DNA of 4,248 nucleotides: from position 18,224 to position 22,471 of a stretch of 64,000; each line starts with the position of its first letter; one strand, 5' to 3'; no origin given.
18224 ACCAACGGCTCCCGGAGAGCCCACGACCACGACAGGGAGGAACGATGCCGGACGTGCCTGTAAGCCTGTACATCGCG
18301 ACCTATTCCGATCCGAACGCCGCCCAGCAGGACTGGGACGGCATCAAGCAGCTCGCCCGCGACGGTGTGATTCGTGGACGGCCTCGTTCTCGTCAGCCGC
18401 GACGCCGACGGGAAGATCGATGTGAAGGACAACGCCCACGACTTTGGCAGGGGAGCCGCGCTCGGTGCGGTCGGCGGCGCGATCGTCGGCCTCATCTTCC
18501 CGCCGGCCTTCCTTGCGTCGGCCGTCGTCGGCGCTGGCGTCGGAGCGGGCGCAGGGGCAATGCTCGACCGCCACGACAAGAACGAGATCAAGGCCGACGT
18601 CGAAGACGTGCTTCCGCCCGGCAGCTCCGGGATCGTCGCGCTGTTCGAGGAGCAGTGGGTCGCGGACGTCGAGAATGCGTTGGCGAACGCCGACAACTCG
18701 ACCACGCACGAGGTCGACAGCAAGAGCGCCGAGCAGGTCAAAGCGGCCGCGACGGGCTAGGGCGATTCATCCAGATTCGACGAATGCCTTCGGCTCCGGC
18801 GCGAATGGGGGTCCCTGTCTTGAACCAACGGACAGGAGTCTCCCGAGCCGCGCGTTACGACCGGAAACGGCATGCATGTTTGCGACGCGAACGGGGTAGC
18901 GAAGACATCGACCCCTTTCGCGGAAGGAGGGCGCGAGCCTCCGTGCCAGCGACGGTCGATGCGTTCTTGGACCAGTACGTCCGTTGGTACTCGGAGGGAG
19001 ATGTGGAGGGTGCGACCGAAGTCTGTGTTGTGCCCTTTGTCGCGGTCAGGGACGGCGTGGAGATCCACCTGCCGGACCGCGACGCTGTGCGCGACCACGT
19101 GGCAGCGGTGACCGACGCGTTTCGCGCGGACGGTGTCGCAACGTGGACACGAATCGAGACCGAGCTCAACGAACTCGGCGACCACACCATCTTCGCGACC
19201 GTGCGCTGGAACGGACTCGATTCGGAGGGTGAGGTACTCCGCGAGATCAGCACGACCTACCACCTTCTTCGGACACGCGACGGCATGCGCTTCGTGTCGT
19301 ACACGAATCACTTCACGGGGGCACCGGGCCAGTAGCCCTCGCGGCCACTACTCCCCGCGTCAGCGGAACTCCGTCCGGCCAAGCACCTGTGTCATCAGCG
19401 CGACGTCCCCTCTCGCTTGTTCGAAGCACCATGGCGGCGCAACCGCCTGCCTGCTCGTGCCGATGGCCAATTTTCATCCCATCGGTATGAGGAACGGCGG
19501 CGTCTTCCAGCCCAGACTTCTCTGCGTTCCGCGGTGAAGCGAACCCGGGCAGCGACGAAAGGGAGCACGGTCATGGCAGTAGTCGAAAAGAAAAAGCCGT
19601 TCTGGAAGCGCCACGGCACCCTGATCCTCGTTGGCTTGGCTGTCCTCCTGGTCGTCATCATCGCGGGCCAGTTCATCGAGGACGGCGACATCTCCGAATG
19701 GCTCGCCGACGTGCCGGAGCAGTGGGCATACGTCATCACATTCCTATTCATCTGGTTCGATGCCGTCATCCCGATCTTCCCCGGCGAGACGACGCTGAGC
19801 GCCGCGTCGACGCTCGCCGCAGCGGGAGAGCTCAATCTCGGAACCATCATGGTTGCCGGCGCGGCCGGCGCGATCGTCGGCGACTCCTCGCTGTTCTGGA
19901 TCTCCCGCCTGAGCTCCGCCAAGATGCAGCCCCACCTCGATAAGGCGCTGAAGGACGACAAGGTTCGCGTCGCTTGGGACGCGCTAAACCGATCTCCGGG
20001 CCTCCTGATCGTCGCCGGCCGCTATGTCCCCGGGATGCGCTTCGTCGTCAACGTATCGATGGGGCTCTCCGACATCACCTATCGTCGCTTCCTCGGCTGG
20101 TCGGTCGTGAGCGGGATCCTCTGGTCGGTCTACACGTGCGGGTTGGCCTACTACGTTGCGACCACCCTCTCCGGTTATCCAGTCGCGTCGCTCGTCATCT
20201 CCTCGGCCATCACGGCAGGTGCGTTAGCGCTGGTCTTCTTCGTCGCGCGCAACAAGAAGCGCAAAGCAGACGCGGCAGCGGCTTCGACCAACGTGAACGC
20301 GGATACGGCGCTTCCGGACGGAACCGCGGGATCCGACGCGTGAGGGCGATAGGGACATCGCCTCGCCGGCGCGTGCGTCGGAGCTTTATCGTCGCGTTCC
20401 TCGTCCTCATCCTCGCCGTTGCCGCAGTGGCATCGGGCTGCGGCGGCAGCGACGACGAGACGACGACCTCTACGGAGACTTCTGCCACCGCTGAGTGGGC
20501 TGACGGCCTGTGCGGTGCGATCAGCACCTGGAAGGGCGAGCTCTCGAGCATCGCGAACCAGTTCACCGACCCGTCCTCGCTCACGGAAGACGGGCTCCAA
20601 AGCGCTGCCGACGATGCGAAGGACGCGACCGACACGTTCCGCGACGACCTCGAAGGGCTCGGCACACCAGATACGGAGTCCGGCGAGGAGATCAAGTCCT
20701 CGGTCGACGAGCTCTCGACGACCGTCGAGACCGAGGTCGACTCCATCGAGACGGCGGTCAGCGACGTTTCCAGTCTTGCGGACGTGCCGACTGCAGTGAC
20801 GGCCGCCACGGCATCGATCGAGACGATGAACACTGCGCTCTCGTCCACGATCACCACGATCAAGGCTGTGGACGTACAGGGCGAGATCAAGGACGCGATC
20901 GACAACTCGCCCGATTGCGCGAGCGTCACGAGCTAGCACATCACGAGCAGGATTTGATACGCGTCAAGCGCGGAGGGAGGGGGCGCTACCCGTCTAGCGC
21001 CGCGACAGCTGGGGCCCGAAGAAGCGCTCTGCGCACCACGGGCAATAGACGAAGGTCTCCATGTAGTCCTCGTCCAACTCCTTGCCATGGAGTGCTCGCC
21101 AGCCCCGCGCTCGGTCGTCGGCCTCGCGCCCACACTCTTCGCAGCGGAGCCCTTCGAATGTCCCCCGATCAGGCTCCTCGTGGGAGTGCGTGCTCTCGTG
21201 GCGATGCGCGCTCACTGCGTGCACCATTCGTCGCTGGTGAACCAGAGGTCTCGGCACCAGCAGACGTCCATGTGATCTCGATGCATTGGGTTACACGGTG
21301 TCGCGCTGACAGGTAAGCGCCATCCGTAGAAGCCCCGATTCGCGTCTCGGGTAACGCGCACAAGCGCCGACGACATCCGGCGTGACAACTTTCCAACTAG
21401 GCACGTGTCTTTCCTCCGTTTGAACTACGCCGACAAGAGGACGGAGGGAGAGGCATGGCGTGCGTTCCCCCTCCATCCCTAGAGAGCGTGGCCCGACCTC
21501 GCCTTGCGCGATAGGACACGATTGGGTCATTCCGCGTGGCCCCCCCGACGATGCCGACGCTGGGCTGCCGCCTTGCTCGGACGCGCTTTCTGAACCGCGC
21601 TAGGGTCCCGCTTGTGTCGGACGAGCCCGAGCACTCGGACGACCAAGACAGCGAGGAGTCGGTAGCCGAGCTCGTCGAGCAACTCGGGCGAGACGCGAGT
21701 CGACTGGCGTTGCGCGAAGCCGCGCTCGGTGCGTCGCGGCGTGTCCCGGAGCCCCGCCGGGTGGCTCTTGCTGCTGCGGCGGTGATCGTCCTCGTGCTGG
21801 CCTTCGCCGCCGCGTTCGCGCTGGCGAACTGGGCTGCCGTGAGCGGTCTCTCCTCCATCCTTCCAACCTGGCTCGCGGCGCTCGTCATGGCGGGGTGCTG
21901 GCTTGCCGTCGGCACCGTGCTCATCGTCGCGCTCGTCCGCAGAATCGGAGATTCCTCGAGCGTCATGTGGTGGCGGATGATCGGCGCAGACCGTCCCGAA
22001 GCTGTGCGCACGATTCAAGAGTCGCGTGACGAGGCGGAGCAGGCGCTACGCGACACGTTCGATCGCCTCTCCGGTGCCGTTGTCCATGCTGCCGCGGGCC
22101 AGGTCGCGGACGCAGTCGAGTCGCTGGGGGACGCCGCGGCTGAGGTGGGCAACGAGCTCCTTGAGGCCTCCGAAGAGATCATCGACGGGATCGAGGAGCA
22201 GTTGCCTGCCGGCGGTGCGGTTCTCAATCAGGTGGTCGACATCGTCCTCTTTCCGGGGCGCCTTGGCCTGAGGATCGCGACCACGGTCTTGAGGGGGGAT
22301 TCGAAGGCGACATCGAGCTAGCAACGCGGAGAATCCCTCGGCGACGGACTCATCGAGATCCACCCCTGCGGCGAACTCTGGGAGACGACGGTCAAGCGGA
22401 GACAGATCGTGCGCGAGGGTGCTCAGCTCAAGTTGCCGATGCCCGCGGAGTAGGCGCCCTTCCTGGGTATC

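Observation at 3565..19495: Recurrent dyad motif TCATCC-N5-GKATGA upstream of five or more membrane/redox genes and in the LuxR regulator's own divergent promoter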

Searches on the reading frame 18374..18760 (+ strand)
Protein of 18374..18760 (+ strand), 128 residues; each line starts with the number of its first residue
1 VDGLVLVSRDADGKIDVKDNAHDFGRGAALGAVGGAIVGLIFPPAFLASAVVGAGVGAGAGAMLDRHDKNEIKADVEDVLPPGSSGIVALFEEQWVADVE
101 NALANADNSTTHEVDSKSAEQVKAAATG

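Call 10: search_protein_families(library=pfam, proteins=[window:18374-18760:+])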
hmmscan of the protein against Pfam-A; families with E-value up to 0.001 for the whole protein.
window:18374-18760:+ (128 aa): 5 families
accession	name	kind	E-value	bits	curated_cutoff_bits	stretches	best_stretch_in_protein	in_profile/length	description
PF06897.17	DUF1269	-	5.2e-10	40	26.9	1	28-108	1-80/100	Protein of unknown function (DUF1269)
PF13441.11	Gly-zipper_YMGG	-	8.9e-06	25.8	28.9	1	27-64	10-42/45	YMGG-like Gly-zipper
PF13436.11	Gly-zipper_OmpA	-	5.9e-05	23.2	27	0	26-39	6-19/44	Glycine-zipper domain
PF13488.11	Gly-zipper_Omp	-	6.9e-05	23.1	25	1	27-64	2-38/46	Glycine zipper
PF05433.20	Rick_17kDa_Anti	-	0.00042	20.6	24.2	0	49-66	2-19/43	Glycine zipper 2TM domain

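Call 59: search_protein_families(library=ncbifam, proteins=[window:18374-18760:+], max_evalue=0.001)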
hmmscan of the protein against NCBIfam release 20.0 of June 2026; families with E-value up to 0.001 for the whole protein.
window:18374-18760:+ (128 aa): 1 family
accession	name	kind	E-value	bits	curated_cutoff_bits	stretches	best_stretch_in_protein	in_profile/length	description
NF053611.1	YiaD_Gzip_OmpA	equivalog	3.1e-05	23.8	175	1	18-69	19-76/206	YiaD family glycine zipper/OmpA-like lipoprotein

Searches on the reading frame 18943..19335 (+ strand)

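Call 32: search_protein_families(library=pfam, proteins=[window:18943-19335:+], max_evalue=0.01)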
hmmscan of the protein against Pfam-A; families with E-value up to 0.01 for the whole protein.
window:18943-19335:+ (130 aa): 1 family
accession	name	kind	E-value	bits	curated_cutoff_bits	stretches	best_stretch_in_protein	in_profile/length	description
PF20795.3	DUF6841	-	0.00093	20.1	27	1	8-123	10-127/129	NTF2-like protein (DUF6841)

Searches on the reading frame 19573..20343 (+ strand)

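Call 10: search_protein_families(library=pfam, proteins=[window:19573-20343:+])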
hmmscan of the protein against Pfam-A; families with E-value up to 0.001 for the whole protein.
window:19573-20343:+ (256 aa): 1 family
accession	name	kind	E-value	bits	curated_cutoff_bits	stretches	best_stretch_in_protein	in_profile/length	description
PF09335.16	VTT_dom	-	2.9e-13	50.8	33.9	1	70-191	2-120/123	VTT domain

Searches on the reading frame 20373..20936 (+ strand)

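Call 32: search_protein_families(library=pfam, proteins=[window:20373-20936:+], max_evalue=0.01)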
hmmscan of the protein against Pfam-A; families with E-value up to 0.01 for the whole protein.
window:20373-20936:+ (187 aa): 1 family
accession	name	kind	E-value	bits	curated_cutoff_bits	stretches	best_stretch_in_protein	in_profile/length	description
PF04513.17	Baculo_PEP_C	-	0.002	18.7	38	1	102-174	56-125/140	Baculovirus polyhedron envelope protein, PEP, C terminus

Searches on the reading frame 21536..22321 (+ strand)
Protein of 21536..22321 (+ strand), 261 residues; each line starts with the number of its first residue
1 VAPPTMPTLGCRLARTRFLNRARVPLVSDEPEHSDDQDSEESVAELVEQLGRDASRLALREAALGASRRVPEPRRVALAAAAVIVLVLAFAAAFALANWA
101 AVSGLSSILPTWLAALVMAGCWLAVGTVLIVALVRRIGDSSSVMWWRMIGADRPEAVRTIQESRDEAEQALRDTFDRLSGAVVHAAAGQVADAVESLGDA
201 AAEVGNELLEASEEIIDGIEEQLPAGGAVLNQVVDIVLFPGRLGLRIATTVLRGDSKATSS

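Call 32: search_protein_families(library=pfam, proteins=[window:21536-22321:+], max_evalue=0.01)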
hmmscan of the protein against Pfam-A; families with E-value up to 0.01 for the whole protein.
window:21536-22321:+ (261 aa): 1 family
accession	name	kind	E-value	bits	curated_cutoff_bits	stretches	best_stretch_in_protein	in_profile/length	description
PF07332.16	Phage_holin_3_6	-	3.9e-07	30.6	28.4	1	45-141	2-98/116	Putative Actinobacterial Holin-X, holin superfamily III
